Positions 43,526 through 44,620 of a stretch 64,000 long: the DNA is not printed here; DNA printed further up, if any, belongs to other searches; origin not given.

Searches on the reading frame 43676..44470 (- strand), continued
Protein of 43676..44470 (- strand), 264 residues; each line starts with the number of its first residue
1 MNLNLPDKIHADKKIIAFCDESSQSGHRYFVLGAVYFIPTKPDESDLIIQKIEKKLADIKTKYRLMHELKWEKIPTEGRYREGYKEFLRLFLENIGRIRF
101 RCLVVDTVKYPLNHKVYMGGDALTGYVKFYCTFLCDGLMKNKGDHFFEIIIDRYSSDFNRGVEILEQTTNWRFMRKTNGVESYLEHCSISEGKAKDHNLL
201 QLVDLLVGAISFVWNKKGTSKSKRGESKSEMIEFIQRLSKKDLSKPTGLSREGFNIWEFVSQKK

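Call 69: find_homologous_proteins(query=A3, max_evalue=0.00001)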
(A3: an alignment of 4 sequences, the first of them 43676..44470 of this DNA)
Query A3 (4 sequences) (264 aa, profile of the alignment): 6333 proteins with E <= 0.00001 among 8000 candidates; the best 120 are listed.
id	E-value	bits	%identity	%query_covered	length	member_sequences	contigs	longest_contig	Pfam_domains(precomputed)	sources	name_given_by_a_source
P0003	2.2e-129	448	45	98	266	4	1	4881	PF12686.13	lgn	-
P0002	9.6e-127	440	100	100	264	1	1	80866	PF12686.13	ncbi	-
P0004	3.9e-125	434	42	98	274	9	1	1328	PF12686.13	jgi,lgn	-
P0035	7.5e-96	338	41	95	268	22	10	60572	PF12686.13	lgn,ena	-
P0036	4.9e-93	329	41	94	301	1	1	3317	PF12686.13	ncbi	-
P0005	2.8e-88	314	26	91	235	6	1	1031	PF12686.13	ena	-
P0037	1.1e-85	305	45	94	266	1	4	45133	PF12686.13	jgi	jgi:hypothetical protein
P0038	8.6e-66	240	26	91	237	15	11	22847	PF12686.13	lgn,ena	-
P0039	3.1e-65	238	26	91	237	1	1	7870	PF12686.13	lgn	-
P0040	7.7e-65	237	23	91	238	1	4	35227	PF12686.13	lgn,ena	-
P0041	1.1e-64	236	26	91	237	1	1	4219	PF12686.13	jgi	-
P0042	1.9e-64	236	24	91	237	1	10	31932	PF12686.13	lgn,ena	-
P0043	2.6e-64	235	23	91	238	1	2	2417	PF12686.13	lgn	-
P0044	4.0e-64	234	26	91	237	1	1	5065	PF12686.13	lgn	-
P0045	4.2e-64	234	24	91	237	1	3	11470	PF12686.13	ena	-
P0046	4.3e-64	234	24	91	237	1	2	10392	PF12686.13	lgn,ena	-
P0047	6.1e-64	234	24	91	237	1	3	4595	PF12686.13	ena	-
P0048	1.3e-63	233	25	91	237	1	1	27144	PF12686.13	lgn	-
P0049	1.5e-63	233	24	91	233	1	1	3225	PF12686.13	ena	-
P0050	1.7e-63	232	26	94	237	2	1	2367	PF12686.13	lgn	-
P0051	1.9e-63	232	23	91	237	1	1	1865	PF12686.13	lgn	-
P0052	2.1e-63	232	24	91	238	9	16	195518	PF12686.13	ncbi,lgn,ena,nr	ncbi:MAG TPA: DUF3800 domain-containing protein [Oscillospiraceae bacterium]|nr:DUF3800 domain-conta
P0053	2.6e-63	232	25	91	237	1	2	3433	PF12686.13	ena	-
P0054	2.7e-63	232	26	91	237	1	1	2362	PF12686.13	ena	-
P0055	3.4e-63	231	22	92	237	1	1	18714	PF12686.13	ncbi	-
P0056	3.4e-63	231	25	92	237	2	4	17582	PF12686.13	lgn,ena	-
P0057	3.7e-63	231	25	91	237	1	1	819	PF12686.13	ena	-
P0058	3.7e-63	231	24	91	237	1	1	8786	PF12686.13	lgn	-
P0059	3.8e-63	231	26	91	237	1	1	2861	PF12686.13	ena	-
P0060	4.2e-63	231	25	92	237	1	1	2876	PF12686.13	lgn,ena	-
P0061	4.7e-63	231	26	91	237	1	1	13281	PF12686.13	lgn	-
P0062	4.9e-63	231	24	91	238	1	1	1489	PF12686.13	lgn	-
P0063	5.3e-63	231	26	94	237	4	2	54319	PF12686.13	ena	-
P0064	5.5e-63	231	25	92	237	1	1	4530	PF12686.13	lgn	-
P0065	5.9e-63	231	23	91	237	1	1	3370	PF12686.13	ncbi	-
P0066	6.7e-63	230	24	91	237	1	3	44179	PF12686.13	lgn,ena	-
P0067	7.0e-63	230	25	92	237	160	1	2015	PF12686.13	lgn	-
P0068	7.1e-63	230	24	94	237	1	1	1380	PF12686.13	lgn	-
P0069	7.6e-63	230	24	91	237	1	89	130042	PF12686.13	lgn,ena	-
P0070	7.8e-63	230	24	91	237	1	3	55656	PF12686.13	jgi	-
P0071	7.8e-63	230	24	91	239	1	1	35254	PF12686.13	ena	-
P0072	8.1e-63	230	23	91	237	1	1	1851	PF12686.13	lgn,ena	-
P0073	8.8e-63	230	25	91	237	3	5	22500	PF12686.13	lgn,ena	-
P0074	9.1e-63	230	23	92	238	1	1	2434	PF12686.13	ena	-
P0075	9.2e-63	230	23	92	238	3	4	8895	PF12686.13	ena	-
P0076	9.5e-63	230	23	92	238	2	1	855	PF12686.13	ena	-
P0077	9.9e-63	230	23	91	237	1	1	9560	PF12686.13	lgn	-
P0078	1.1e-62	230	24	91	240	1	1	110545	PF12686.13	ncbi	-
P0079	1.1e-62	230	26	92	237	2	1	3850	PF12686.13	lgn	-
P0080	1.2e-62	230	23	92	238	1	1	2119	PF12686.13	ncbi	ncbi:MAG: DUF3800 domain-containing protein [bacterium]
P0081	1.2e-62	230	23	91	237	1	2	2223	PF12686.13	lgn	-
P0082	1.2e-62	230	24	91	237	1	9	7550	PF12686.13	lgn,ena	-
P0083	1.2e-62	230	26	91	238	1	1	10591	PF12686.13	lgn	-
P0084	1.2e-62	230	26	91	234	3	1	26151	PF12686.13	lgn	-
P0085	1.3e-62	230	25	92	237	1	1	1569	PF12686.13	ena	-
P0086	1.3e-62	229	26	91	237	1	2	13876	PF12686.13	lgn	-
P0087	1.4e-62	229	24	92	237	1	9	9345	PF12686.13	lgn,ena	-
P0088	1.4e-62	229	24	91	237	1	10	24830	PF12686.13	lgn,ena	-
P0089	1.4e-62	229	24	91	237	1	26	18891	PF12686.13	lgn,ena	-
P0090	1.5e-62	229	24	92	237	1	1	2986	PF12686.13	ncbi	-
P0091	1.6e-62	229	21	94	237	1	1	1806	PF12686.13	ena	-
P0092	1.7e-62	229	23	92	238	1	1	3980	PF12686.13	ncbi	-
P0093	1.7e-62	229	24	91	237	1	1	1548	PF12686.13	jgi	-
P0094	1.7e-62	229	25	92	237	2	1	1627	PF12686.13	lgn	-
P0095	1.8e-62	229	23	92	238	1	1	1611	PF12686.13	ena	-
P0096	2.0e-62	229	24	91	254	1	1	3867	PF12686.13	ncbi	-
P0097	2.1e-62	229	25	92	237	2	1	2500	PF12686.13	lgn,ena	-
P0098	2.2e-62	229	24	91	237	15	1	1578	PF12686.13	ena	-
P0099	2.3e-62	229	24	91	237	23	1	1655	PF12686.13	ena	-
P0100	2.3e-62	229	23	91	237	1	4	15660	PF12686.13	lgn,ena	-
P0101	2.4e-62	229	22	92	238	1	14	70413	PF12686.13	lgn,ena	-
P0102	2.5e-62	229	24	91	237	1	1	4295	PF12686.13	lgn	-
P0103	2.6e-62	229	24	91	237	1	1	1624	PF12686.13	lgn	-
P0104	2.8e-62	228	27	91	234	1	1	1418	PF12686.13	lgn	-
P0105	2.8e-62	228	24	91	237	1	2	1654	PF12686.13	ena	-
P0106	2.9e-62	228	28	93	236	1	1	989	PF12686.13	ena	-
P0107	3.0e-62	228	27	92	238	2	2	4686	PF12686.13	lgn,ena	-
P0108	3.1e-62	228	27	92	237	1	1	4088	PF12686.13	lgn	-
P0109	3.1e-62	228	24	91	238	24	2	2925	PF12686.13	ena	-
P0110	3.2e-62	228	26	92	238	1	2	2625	PF12686.13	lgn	-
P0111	3.3e-62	228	23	92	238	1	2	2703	PF12686.13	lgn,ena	-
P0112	3.4e-62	228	24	91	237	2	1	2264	PF12686.13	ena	-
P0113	3.4e-62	228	25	92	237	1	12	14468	PF12686.13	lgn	-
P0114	3.4e-62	228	25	91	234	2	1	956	PF12686.13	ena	-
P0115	3.5e-62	228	23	91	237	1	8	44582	PF12686.13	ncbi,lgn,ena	-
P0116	3.7e-62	228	23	91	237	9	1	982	PF12686.13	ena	-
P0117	4.2e-62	228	23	91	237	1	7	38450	PF12686.13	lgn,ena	-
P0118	4.2e-62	228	24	92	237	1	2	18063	PF12686.13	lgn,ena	-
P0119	4.4e-62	228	23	91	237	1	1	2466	PF12686.13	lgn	-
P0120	4.5e-62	228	23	91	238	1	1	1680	PF12686.13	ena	-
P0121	4.7e-62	228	25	92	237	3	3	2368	PF12686.13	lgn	-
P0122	4.8e-62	228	25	92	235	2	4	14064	PF12686.13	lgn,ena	-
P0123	5.4e-62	227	23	74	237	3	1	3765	PF12686.13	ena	-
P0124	5.7e-62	227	26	91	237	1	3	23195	PF12686.13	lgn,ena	-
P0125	5.8e-62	227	24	91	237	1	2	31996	PF12686.13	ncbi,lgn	-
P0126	5.8e-62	227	26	92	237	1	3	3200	PF12686.13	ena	-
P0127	5.9e-62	227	23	93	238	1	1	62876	PF12686.13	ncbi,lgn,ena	-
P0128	6.3e-62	227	26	91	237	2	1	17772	PF12686.13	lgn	-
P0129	6.4e-62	227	23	91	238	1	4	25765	PF12686.13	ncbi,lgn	-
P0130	6.7e-62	227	24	92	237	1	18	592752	PF12686.13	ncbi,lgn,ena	-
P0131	6.9e-62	227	22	91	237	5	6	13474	PF12686.13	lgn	-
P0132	7.0e-62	227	23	91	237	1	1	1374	PF12686.13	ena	-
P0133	7.0e-62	227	25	91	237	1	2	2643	PF12686.13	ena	-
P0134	7.1e-62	227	24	91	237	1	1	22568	PF12686.13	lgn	-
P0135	7.3e-62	227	23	91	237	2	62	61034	PF12686.13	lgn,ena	-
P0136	7.8e-62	227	23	92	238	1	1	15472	PF12686.13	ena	-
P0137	8.1e-62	227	25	91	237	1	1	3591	PF12686.13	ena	-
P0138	8.6e-62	227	25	91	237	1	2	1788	PF12686.13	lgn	-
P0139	8.6e-62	227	25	92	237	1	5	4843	PF12686.13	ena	-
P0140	9.1e-62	227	24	91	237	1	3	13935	PF12686.13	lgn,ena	-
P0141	9.4e-62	227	26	91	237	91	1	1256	PF12686.13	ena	-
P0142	9.9e-62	227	24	91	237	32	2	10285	PF12686.13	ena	-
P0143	9.9e-62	227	24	92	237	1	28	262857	PF12686.13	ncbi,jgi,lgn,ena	-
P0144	9.9e-62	227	26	92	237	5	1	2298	PF12686.13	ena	-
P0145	1.0e-61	227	26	91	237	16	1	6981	PF12686.13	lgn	-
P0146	1.0e-61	227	24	91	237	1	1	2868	PF12686.13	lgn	-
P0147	1.1e-61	226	26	91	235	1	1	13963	PF12686.13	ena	-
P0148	1.2e-61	226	23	92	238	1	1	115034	PF12686.13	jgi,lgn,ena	-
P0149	1.2e-61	226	22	91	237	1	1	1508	PF12686.13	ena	-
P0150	1.2e-61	226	27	91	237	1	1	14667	PF12686.13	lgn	-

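Call 70: find_encoding_contigs(protein=P0035, flank=6000, max_places=10)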
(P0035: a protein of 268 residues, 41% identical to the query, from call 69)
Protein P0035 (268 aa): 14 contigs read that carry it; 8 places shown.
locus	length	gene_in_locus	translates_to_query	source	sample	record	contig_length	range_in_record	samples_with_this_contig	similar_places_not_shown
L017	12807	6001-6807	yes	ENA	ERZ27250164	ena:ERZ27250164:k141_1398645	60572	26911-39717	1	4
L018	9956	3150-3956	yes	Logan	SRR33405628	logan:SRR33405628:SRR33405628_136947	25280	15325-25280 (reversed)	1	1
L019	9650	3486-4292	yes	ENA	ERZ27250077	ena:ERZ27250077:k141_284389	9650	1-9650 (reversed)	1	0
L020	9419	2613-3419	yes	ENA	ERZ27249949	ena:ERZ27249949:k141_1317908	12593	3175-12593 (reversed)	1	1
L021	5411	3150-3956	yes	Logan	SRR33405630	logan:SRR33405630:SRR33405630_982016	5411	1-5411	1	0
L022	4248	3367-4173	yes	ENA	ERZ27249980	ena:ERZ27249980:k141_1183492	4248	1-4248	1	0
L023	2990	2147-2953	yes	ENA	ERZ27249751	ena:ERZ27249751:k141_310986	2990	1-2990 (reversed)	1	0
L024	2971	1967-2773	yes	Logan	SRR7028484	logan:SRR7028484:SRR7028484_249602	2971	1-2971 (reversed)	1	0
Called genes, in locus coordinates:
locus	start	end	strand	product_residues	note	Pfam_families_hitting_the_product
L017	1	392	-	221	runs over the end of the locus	PF07638:Sigma70_ECF (weak), PF04542:Sigma70_r2, PF04545:Sigma70_r4, PF08281:Sigma70_r4_2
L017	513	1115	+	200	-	-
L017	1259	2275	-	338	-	-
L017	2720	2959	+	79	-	-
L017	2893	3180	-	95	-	-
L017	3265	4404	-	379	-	PF14659:Phage_int_SAM_3 (weak), PF00589:Phage_integrase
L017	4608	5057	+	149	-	PF09722:Xre_MbcA_ParS_C (weak)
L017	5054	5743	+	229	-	PF08808:RES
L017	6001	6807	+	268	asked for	PF12686:DUF3800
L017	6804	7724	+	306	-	-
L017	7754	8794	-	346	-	PF00383:dCMP_cyt_deam_1, PF14437:MafB19-deam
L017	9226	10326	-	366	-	PF01381:HTH_3, PF06114:Peptidase_M78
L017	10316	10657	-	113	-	-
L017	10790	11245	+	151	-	PF14452:Multi_ubiq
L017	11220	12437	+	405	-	PF20590:DUF6791, PF00899:ThiF (weak)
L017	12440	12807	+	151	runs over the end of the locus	PF20137:BubE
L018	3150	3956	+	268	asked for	PF12686:DUF3800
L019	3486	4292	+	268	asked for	PF12686:DUF3800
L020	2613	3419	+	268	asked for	PF12686:DUF3800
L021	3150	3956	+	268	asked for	PF12686:DUF3800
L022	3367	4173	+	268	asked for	PF12686:DUF3800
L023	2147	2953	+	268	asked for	PF12686:DUF3800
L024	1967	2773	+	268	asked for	PF12686:DUF3800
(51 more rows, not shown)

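Call 81: predict_structure(alignment_id=A4)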
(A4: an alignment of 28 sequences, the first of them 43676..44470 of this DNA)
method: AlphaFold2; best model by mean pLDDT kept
length: 264 residues; sequences in the alignment: 28
mean_pLDDT: 84.4   pTM: 0.87
mean pLDDT of the five models: 84.4, 84.1, 83.1, 83.0, 82.3
residues with pLDDT >= 90: 138; 70-90: 83; 50-70: 30; < 50: 13
segments of 3 or more residues with pLDDT < 50: 1-4, 118-123
pLDDT, mean of each block of 10 residues (from residue 1): 54 92 84 94 89 95 91 92 96 91 92 57 67 91 90 63 84 75 77 89 97 79 91 96 90 89 58
secondary structure, 60 per line:
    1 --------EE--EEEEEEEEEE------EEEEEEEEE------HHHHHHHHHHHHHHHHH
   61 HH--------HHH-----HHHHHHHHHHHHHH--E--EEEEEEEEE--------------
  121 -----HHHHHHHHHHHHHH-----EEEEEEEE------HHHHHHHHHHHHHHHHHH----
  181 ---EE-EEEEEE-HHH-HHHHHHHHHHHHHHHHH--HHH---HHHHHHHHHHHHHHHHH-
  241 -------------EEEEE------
elements in order: E13-22 E29-37 H44-62 H79-92 E98-106 H126-139 E145-152 H159-176 E187-192 H198-214 H223-239 E254-258

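Call 84: fold_search(model_id=the predicted structure, library=pdb)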
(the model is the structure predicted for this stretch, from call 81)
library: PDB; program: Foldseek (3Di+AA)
matches with E <= 10: 864; with E <= 0.001: 1
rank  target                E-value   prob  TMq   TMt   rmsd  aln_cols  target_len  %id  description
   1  2dfe                  1.7e-04  1.00  0.35  0.41   9.5       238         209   16  Crystal structure of Tk-RNase HII(1-200)-C (released 2007-03-06)
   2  8rb2_F                3.2e-02  0.63  0.25  0.09  10.5       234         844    8  The crystal structure of DNA-bound human MutSbeta (MSH2_E749A/MSH3_E976A) in the canonical mismatch bound conformation (released 2025-06-11)
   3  8e9b_B                5.8e-02  0.21  0.26  0.19  20.4       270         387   12  Cryo-EM structure of S. pombe Arp2/3 complex in the branch junction (released 2023-02-01)
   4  6yw7_B                7.8e-02  0.25  0.26  0.24  18.6       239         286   13  Cryo-EM structure of the ARP2/3 1A5C isoform complex. (released 2020-07-22)
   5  8rb0_B                8.8e-02  0.38  0.25  0.10  11.4       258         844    9  The crystal structure of DNA-bound human MutSbeta (MSH2_E749A/MSH3) in the canonical mismatch bound conformation with  (released 2025-06-11)
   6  2zqb_D                1.0e-01  0.33  0.23  0.35   9.5       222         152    8  Crystal structure of a psychrotrophic RNaseHI variant with sextuple thermostabilizing mutations (released 2009-06-23)
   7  8raw_B                1.0e-01  0.28  0.23  0.09  10.2       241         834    8  The crystal structure of DNA-bound human MutSbeta (MSH2/MSH3_G901D) in the canonical mismatch bound conformation with  (released 2025-06-11)
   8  2ehg                  1.1e-01  0.16  0.19  0.31  15.8       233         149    8  Crystal structure of hyperthermophilic archaeal RNase HI (released 2007-09-11)
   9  9x1n_G                1.2e-01  0.10  0.16  0.13  16.1       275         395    8  The cryo-EM structure of HerA-NurA complex with ATPgammaS and dsDNA from Thermococcus kodakarensis (State 1) (released 2026-02-04)
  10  8e9b_A                1.3e-01  0.20  0.27  0.20  21.9       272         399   10  Cryo-EM structure of S. pombe Arp2/3 complex in the branch junction (released 2023-02-01)
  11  8rb2_B                1.4e-01  0.33  0.23  0.09  10.6       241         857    7  The crystal structure of DNA-bound human MutSbeta (MSH2_E749A/MSH3_E976A) in the canonical mismatch bound conformation (released 2025-06-11)
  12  4jep_A                1.5e-01  0.04  0.11  0.07  19.8       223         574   12  Crystal structure of Toxoplasma gondii nucleoside triphosphate diphosphohydrolase 1 (NTPDase1) (released 2013-04-10)
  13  3aly_A                1.6e-01  0.21  0.21  0.36  15.6       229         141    8  Crystal Structure of RNase HI from Sulfolobus tokodaii with C-terminal deletion (released 2011-06-22)
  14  4w9r_B                1.6e-01  0.06  0.15  0.13  21.1       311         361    9  Crystal structure of uncharacterised protein Coch_1243 from Capnocytophaga ochracea DSM 7271 (released 2014-09-10)
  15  1wsi_C                1.7e-01  0.38  0.25  0.38   8.4       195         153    9  Crystal structure of E.coli RNase HI active site mutant (E48A/K87A/D134N) (released 2004-11-23)
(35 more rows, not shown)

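Call 90: search_dna_similar(query=window:43676-44470:-, collection=phages, mode=protein, max_evalue=0.001, max_rows=15)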
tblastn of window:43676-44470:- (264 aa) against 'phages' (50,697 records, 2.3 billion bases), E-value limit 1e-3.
Records with a match: 9; places in all: 9; records where one place covers at least 80% of the query: 9.
Best place of each record, by identity: <60% 9.
By first word of the organism name: Mannheimia 6; Escherichia 2; Moorella 1.
By host as written in the record: Mannheimia haemolytica biovar 1 serotype A1; ST1 2; Moorella sp. ACPs 1; Escherichia coli 1; Mannheimia haemolytica 535A serotype A1 1; Mannheimia haemolytica strain ATCC BAA-410 serotype A1; ST1 1; Mannheimia haemolytica 1152AP serotype 6 1; Mannheimia haemolytica 2256A serotype A1 1; Escherichia coli O157:H7 ATCC 43895 1.
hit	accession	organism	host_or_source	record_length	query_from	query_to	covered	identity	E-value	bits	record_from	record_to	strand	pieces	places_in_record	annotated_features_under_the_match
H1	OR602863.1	Moorella phage MCACPph1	Moorella sp. ACPs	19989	15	263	94%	29.5%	3e-17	87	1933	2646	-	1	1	hypothetical protein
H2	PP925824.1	Escherichia phage Chuche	Escherichia coli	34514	6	264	98%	25.6%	2e-10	66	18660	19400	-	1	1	hypothetical protein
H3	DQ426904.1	Mannheimia phage PHL101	Mannheimia haemolytica biovar 1 ...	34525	18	264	94%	26.2%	1e-11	70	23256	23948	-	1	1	hypothetical bacteriophage protein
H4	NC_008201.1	Mannheimia phage PHL101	Mannheimia haemolytica biovar 1 ...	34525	18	264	94%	26.2%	1e-11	70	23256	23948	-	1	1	hypothetical bacteriophage protein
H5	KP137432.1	Mannheimia phage vB_MhM_535AP1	Mannheimia haemolytica 535A serotype A1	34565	18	264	94%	26.2%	1e-11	70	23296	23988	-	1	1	hypothetical protein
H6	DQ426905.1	Mannheimia phage phiMhaA1-BAA410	Mannheimia haemolytica strain ATCC ...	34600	18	264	94%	26.2%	1e-11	70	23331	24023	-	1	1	hypothetical bacteriophage protein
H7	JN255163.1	Mannheimia phage vB_MhM_1152AP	Mannheimia haemolytica 1152AP serotype 6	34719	18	264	94%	26.2%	1e-11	70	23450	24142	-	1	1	hypothetical protein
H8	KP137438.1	Mannheimia phage vB_MhM_2256AP1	Mannheimia haemolytica 2256A serotype A1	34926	18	264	94%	26.2%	1e-11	70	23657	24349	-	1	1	hypothetical protein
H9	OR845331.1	Escherichia phage ECO95 1-6-1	Escherichia coli O157:H7 ATCC 43895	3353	16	259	92%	24.9%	1e-4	49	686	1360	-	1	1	record has no annotation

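Call 91: get_annotated_region(hit=H4, flank=3500)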
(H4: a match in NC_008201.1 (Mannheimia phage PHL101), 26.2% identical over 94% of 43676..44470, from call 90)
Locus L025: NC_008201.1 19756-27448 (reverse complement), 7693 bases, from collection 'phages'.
description: Mannheimia phage PHL101, complete genome.
organism: Mannheimia phage PHL101 (NCBI taxid 2681596)
taxonomy: Viruses; Duplodnaviria; Heunggongvirae; Uroviricota; Caudoviricetes; Peduoviridae; Baylorvirus; Baylorvirus PHL101
host: Mannheimia haemolytica biovar 1 serotype A1; ST1; source: -; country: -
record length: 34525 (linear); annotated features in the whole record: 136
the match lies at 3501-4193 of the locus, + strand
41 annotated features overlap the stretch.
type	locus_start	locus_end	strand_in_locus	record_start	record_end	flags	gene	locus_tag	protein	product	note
CDS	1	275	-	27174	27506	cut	-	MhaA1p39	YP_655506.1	hypothetical protein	ORF39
regulatory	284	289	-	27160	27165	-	-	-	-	ribosome_binding_site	-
CDS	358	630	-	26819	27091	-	-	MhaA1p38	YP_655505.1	hypothetical protein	ORF38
regulatory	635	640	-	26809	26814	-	-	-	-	ribosome_binding_site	-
regulatory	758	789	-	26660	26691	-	-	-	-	promoter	-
CDS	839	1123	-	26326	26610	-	-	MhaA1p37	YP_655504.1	hypothetical protein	ORF37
CDS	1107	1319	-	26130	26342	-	-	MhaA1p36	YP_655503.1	transcriptional repressor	ORF36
regulatory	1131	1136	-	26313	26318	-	-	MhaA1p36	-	ribosome_binding_site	-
regulatory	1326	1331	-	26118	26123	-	-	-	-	ribosome_binding_site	-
regulatory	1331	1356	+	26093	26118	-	-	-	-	promoter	-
protein_bind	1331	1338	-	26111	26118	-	-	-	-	repressor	-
protein_bind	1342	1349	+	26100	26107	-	-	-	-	repressor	-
regulatory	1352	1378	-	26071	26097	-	-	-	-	promoter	-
protein_bind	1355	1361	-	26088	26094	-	-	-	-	repressor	-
protein_bind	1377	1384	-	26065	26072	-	-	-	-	repressor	-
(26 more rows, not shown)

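Call 92: get_annotated_region(hit=H2, flank=3500)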
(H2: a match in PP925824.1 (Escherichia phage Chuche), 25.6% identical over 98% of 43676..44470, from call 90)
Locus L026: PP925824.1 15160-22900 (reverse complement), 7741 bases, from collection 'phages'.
description: Escherichia phage Chuche, complete genome.
organism: Escherichia phage Chuche (NCBI taxid 3233692)
taxonomy: Viruses
host: Escherichia coli; source: mud near tree; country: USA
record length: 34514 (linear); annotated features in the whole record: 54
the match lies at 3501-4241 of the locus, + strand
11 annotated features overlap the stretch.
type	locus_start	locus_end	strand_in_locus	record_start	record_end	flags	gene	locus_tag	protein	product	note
CDS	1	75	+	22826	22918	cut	-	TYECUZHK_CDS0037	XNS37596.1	hypothetical protein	-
CDS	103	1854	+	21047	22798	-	-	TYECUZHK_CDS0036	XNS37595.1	terminase large subunit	-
CDS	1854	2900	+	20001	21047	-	-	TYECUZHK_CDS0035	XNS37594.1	portal protein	-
CDS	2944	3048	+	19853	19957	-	-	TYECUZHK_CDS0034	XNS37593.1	hypothetical protein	-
CDS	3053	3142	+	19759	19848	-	-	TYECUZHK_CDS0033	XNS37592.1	hypothetical protein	-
CDS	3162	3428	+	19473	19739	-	-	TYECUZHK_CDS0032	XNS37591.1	hypothetical protein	-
CDS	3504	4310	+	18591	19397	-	-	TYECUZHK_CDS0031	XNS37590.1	hypothetical protein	-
CDS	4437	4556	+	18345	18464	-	-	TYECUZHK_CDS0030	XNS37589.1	hypothetical protein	-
CDS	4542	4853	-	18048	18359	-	-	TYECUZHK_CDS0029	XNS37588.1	partition protein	-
CDS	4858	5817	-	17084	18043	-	-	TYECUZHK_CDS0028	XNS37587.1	hypothetical protein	-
CDS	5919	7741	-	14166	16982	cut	-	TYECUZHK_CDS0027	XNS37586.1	hypothetical protein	-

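Call 98: search_dna_similar(query=window:43676-44470:-, collection=plasmids, mode=protein, max_evalue=0.00001, max_rows=12)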
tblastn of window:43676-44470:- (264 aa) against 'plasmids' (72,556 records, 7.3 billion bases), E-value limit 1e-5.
Records with a match: 1; places in all: 1; records where one place covers at least 80% of the query: 1.
Best place of each record, by identity: <60% 1.
By first word of the organism name: Candidatus 1.
By predicted mobility (MOB-suite, as given by PLSDB): non-mobilizable 1.
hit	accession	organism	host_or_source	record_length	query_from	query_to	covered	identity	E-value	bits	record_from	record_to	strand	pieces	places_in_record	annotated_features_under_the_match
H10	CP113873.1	Candidatus Megaera polyxenophila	Euplotes woodruffi,mixed host and ...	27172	14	259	93%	26.7%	7e-6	54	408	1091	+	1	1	DUF3800 domain-containing protein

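Call 109: search_protein_families(library=pfam, proteins=[L017:6804-7724:+, L002:1090-1326:+], max_evalue=0.001)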
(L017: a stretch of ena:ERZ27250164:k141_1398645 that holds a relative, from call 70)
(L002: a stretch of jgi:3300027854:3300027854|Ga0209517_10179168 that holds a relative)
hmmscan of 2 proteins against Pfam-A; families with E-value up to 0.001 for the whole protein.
L017:6804-7724:+ (306 aa): 0 families

L002:1090-1326:+ (79 aa): 0 families
